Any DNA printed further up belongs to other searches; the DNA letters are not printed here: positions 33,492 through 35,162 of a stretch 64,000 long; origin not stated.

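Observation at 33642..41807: Complete WbpA/WbpB/WbpE/WbpD-like set predicts a 2,3-diacetamido-2,3-dideoxy-hexuronic acid in this EPS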

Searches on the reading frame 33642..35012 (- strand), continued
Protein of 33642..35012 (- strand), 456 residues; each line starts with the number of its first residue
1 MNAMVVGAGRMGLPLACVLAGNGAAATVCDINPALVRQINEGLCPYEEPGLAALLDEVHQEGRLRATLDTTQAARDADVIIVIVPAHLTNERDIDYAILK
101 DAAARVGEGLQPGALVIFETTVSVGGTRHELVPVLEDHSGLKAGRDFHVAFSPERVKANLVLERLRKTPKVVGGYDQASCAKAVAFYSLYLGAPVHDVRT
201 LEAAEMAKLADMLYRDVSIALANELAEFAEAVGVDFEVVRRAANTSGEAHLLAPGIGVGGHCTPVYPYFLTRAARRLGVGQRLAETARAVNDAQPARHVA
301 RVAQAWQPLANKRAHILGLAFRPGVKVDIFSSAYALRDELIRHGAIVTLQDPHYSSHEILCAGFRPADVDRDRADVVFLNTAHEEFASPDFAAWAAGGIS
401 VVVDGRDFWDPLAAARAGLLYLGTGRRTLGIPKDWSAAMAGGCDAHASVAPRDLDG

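Call 27: find_encoding_contigs(protein=P0145, flank=10000, max_places=1)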
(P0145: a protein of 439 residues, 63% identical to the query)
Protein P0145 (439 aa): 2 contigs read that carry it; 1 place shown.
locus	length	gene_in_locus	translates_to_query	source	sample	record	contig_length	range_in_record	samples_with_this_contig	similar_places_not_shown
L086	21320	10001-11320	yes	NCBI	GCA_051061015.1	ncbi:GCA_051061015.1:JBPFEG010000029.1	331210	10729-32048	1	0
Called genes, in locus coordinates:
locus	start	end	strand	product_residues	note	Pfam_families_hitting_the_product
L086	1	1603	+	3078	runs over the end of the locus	PF23381:Beta-prop_IFT122_1st, PF23414:Beta-prop_EML_2, PF24807:WD40_CDC20-Fz, PF24814:WD40_Prp19, PF25172:Beta-prop_WDR3_2nd, PF25174:Beta-prop_THOC3, PF25175:Beta-prop_WDR5, PF23381:Beta-prop_IFT122_1st, +84 more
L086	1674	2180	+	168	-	PF25084:LbH_EIF2B (weak), PF00132:Hexapep (weak), PF25087:GMPPB_C (faint), PF00132:Hexapep, PF14602:Hexapep_2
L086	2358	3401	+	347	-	PF01408:GFO_IDH_MocA, PF22725:GFO_IDH_MocA_C3, PF02894:GFO_IDH_MocA_C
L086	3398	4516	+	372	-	PF00155:Aminotran_1_2, PF00266:Aminotran_5 (weak), PF01041:DegT_DnrJ_EryC1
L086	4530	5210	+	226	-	PF25087:GMPPB_C, PF25084:LbH_EIF2B (weak), PF00132:Hexapep (weak), PF14602:Hexapep_2 (faint), PF00132:Hexapep, PF25087:GMPPB_C (weak)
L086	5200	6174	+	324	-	PF01073:3Beta_HSD, PF01370:Epimerase, PF02719:Polysacc_synt_2, PF04321:RmlD_sub_bind, PF05368:NmrA, PF07993:NAD_binding_4 (weak), PF16363:GDP_Man_Dehyd, PF13460:NAD_binding_10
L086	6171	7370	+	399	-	PF01041:DegT_DnrJ_EryC1, PF00155:Aminotran_1_2, PF00266:Aminotran_5 (faint), PF01053:Cys_Met_Meta_PP (weak)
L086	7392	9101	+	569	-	PF02706:Wzz (weak)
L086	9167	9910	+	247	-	PF10609:ParA (faint), PF01656:CbiA (weak), PF13614:AAA_31 (weak)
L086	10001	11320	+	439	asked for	PF00070:Pyr_redox (weak), PF01210:NAD_Gly3P_dh_N (weak), PF02737:3HCDH_N (weak), PF03446:NAD_binding_2 (faint), PF03721:UDPG_MGDP_dh_N, PF00984:UDPG_MGDP_dh, PF03720:UDPG_MGDP_dh_C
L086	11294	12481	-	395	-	PF13439:Glyco_transf_4, PF13579:Glyco_trans_4_4, PF00534:Glycos_transf_1, PF13692:Glyco_trans_1_4, PF13524:Glyco_trans_1_2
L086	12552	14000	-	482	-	-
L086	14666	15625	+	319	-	PF10111:Glyco_tranf_2_2 (weak), PF13641:Glyco_tranf_2_3, PF00535:Glycos_transf_2, PF13506:Glyco_transf_21 (faint), PF13632:Glyco_trans_2_3 (weak)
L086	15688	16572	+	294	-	PF00535:Glycos_transf_2, PF13641:Glyco_tranf_2_3 (faint)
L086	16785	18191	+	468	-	-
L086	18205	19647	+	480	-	PF07021:MetW, PF13489:Methyltransf_23, PF08241:Methyltransf_11, PF08242:Methyltransf_12, PF13649:Methyltransf_25 (weak)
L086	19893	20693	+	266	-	PF01209:Ubie_methyltran (weak), PF13489:Methyltransf_23, PF07021:MetW, PF08241:Methyltransf_11, PF08242:Methyltransf_12, PF13649:Methyltransf_25, PF13847:Methyltransf_31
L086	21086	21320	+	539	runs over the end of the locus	-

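Call 31: find_related_loci(query=window:33642-35012:-, collection=metagenome_contigs, flank=10000)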
Query window:33642-35012:- (456 aa) in metagenome_contigs; peptide patterns used: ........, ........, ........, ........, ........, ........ (x = any residue, [..] = any of these).
290 stretches matched a pattern; 2 encode a relative of the query (tblastn E <= 1e-3); 2 distinct loci.
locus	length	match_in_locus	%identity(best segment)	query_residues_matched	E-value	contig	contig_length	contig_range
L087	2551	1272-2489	34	5-407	1e-72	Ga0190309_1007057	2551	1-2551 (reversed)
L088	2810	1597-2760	34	5-386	3e-70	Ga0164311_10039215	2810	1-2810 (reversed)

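Call 32: find_encoding_contigs(protein=P0124, flank=10000, max_places=1)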
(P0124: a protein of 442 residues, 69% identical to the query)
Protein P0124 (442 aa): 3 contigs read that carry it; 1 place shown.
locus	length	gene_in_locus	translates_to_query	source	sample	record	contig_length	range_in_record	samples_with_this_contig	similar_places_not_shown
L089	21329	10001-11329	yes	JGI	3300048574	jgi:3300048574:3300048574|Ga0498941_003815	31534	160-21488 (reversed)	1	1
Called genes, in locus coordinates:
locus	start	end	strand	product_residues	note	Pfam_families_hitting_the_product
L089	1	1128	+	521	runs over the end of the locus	PF02706:Wzz (weak), PF13807:GNVR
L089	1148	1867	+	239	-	-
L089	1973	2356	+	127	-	-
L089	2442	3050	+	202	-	PF02397:Bac_transf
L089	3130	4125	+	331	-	PF01408:GFO_IDH_MocA, PF02894:GFO_IDH_MocA_C (weak), PF22725:GFO_IDH_MocA_C3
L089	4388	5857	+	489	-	PF01943:Polysacc_synt (weak), PF13440:Polysacc_synt_3 (weak)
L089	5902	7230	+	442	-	PF04932:Wzy_C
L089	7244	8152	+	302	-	PF00535:Glycos_transf_2, PF13641:Glyco_tranf_2_3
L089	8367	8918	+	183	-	PF25084:LbH_EIF2B (weak), PF25087:GMPPB_C, PF00132:Hexapep, PF14602:Hexapep_2 (weak)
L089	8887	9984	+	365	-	PF00155:Aminotran_1_2, PF01041:DegT_DnrJ_EryC1, PF01053:Cys_Met_Meta_PP (weak)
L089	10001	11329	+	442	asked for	PF01210:NAD_Gly3P_dh_N (weak), PF03721:UDPG_MGDP_dh_N, PF00984:UDPG_MGDP_dh, PF03720:UDPG_MGDP_dh_C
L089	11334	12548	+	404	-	PF13439:Glyco_transf_4, PF13579:Glyco_trans_4_4, PF00534:Glycos_transf_1, PF13692:Glyco_trans_1_4, PF13524:Glyco_trans_1_2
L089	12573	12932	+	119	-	-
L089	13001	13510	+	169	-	-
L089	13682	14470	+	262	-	PF01522:Polysacc_deac_1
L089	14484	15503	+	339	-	PF13480:Acetyltransf_6, PF02388:FemAB (weak)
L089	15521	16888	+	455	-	PF07602:DUF1565 (weak), PF22842:Pel9A-like_beta_helix, PF07602:DUF1565 (weak), PF13229:Beta_helix (weak), PF05048:NosD (faint)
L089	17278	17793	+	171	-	-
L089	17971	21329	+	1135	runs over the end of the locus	PF02494:HYR (faint), PF07602:DUF1565 (faint), PF23194:NOMO_5th (faint), PF16403:Bact_surface_Ig-like, PF18981:InlK_D3 (faint), PF23237:HYR_4C (faint), PF16403:Bact_surface_Ig-like, PF13229:Beta_helix (weak)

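Call 33: find_encoding_contigs(protein=P0155, flank=10000, max_places=1)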
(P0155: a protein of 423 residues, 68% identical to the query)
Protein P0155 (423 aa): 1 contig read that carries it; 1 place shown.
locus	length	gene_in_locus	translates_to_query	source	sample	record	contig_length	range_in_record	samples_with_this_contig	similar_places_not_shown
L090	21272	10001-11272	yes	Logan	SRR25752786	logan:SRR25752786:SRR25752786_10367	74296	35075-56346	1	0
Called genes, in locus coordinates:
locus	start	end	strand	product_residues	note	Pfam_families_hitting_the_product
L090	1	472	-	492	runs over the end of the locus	PF01943:Polysacc_synt, PF13440:Polysacc_synt_3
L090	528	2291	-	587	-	PF13472:Lipase_GDSL_2 (weak)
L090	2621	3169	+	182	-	PF13489:Methyltransf_23, PF08241:Methyltransf_11, PF13649:Methyltransf_25, PF01209:Ubie_methyltran (weak), PF08242:Methyltransf_12, PF13847:Methyltransf_31 (weak)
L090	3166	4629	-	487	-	PF04932:Wzy_C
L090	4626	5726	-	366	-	-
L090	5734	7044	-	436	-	-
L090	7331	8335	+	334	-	PF01408:GFO_IDH_MocA, PF02894:GFO_IDH_MocA_C, PF22725:GFO_IDH_MocA_C3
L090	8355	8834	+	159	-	PF25084:LbH_EIF2B (weak), PF25087:GMPPB_C (weak), PF00132:Hexapep, PF14602:Hexapep_2 (weak)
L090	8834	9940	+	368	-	PF01041:DegT_DnrJ_EryC1, PF00155:Aminotran_1_2, PF01053:Cys_Met_Meta_PP, PF01212:Beta_elim_lyase (weak), PF00266:Aminotran_5 (weak)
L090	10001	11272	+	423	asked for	PF03721:UDPG_MGDP_dh_N, PF00984:UDPG_MGDP_dh, PF03720:UDPG_MGDP_dh_C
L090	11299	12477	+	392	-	PF13439:Glyco_transf_4, PF13579:Glyco_trans_4_4, PF00534:Glycos_transf_1, PF13692:Glyco_trans_1_4, PF13524:Glyco_trans_1_2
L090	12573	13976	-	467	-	PF07696:7TMR-DISMED2, PF07695:7TMR-DISM_7TM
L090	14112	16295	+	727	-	PF01804:Penicil_amidase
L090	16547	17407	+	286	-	PF01370:Epimerase, PF04321:RmlD_sub_bind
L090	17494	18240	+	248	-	PF00106:adh_short, PF01370:Epimerase (weak), PF05368:NmrA (faint), PF08659:KR, PF13561:adh_short_C2, PF23441:SDR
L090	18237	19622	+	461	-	PF03364:Polyketide_cyc (faint), PF10604:Polyketide_cyc2 (faint), PF01370:Epimerase, PF08338:DUF1731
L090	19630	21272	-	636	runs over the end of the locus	PF13620:CarboxypepD_reg (weak), PF13715:CarbopepD_reg_2 (faint), PF22904:NOMO1-like_2nd (faint), PF25020:TTR_TEN1-4 (faint), PF13620:CarboxypepD_reg (weak), PF00578:AhpC-TSA, PF08534:Redoxin (weak)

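Call 34: find_encoding_contigs(protein=P0194, flank=10000, max_places=1)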
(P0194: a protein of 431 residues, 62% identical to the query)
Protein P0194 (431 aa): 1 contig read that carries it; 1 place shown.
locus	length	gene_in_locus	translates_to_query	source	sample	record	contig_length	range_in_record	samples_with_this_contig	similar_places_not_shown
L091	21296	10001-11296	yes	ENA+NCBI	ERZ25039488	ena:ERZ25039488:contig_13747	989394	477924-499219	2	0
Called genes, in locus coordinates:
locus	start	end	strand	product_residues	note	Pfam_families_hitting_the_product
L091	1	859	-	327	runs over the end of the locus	PF02912:Phe_tRNA-synt_N, PF01409:tRNA-synt_2d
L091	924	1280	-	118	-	PF00453:Ribosomal_L20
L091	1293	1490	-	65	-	PF01632:Ribosomal_L35p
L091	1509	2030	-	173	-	PF05198:IF3_N, PF00707:IF3_C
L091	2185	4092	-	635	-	PF02824:TGS, PF07973:tRNA_SAD, PF00587:tRNA-synt_2b, PF03129:HGTP_anticodon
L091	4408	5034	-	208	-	PF01161:PBP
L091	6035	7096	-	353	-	PF00155:Aminotran_1_2 (weak), PF01041:DegT_DnrJ_EryC1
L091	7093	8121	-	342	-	PF01408:GFO_IDH_MocA, PF22725:GFO_IDH_MocA_C3, PF02894:GFO_IDH_MocA_C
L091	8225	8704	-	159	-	PF25084:LbH_EIF2B (weak), PF25087:GMPPB_C (weak), PF00132:Hexapep, PF14602:Hexapep_2 (weak)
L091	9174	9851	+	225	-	PF00041:fn3 (weak), PF18911:PKD_4, PF00801:PKD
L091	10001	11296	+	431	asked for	PF01210:NAD_Gly3P_dh_N (weak), PF03446:NAD_binding_2 (weak), PF03721:UDPG_MGDP_dh_N, PF00984:UDPG_MGDP_dh, PF03720:UDPG_MGDP_dh_C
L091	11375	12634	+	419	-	PF13439:Glyco_transf_4 (weak), PF13579:Glyco_trans_4_4 (weak), PF00534:Glycos_transf_1, PF13692:Glyco_trans_1_4, PF13524:Glyco_trans_1_2 (weak)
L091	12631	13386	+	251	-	PF00551:Formyl_trans_N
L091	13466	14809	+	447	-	-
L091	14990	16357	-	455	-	-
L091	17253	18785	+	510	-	-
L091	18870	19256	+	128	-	PF01527:HTH_Tnp_1, PF13384:HTH_23 (faint)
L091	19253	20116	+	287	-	PF13276:HTH_21 (weak), PF00665:rve, PF13683:rve_3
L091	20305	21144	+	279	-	PF05050:Methyltransf_21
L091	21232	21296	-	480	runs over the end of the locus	PF04932:Wzy_C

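Call 57: find_encoding_contigs(protein=P0240, flank=10000, max_places=1)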
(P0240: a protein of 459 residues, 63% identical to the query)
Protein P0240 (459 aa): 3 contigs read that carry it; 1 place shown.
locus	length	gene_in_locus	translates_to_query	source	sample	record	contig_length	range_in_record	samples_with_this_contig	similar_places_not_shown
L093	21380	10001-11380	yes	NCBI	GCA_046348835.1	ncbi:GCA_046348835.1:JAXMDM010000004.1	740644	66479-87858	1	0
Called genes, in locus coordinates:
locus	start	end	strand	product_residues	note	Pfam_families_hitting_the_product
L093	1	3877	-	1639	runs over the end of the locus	PF17957:Big_7, PF07679:I-set (weak), PF13927:Ig_3, PF09458:H_lectin (faint), PF13385:Laminin_G_3, PF08480:Disaggr_assoc (weak), PF00041:fn3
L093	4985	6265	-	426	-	-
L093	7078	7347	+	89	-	PF05402:PqqD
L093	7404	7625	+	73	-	-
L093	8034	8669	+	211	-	PF27840:ScmC (weak)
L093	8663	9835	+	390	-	PF14907:NTP_transf_5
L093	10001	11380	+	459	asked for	PF01210:NAD_Gly3P_dh_N (weak), PF03721:UDPG_MGDP_dh_N, PF00984:UDPG_MGDP_dh, PF03720:UDPG_MGDP_dh_C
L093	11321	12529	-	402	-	PF13439:Glyco_transf_4, PF13579:Glyco_trans_4_4, PF00534:Glycos_transf_1, PF13692:Glyco_trans_1_4, PF13524:Glyco_trans_1_2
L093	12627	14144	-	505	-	PF23019:DUF7033 (weak)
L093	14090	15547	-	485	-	PF04932:Wzy_C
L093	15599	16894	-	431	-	PF13439:Glyco_transf_4, PF00534:Glycos_transf_1, PF13692:Glyco_trans_1_4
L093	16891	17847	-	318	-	PF01075:Glyco_transf_9 (faint)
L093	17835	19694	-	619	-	PF13537:GATase_7, PF00733:Asn_synthase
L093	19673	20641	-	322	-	-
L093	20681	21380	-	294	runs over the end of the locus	PF00535:Glycos_transf_2, PF13641:Glyco_tranf_2_3 (faint)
